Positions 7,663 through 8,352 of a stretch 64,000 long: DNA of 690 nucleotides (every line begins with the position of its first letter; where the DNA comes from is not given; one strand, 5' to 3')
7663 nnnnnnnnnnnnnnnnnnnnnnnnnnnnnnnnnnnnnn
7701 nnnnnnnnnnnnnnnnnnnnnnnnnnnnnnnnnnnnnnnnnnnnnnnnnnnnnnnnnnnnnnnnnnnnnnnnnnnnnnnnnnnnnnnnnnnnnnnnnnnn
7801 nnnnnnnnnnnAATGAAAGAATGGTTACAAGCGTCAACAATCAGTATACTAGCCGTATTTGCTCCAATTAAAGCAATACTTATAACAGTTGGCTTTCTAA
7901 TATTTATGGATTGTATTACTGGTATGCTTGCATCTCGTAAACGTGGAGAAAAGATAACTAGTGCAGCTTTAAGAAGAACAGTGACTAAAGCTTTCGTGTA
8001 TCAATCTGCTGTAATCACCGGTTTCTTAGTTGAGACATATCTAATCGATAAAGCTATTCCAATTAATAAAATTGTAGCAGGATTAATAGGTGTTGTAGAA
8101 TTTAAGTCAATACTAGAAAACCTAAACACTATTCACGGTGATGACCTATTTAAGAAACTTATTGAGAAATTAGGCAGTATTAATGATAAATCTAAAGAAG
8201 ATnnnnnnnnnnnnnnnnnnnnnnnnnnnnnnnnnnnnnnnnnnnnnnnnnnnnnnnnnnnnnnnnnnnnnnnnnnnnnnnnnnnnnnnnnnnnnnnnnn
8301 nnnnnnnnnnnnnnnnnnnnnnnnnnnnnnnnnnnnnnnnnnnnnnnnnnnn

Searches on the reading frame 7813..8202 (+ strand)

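Call 51: search_protein_families(library=ncbifam, proteins=[window:7813-8202:+], max_evalue=0.01)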
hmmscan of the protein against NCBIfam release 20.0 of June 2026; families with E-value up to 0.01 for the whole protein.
window:7813-8202:+ (130 aa): 2 families
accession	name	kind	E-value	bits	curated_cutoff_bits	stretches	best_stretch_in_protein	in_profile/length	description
NF035928.1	holin_1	subfamily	2.8e-06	27.8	150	1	27-126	13-116/117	bacteriophage holin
TIGR01593.1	holin_tox_secr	subfamily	0.001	19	40.2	1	17-128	13-125/128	toxin secretion/phage lysis holin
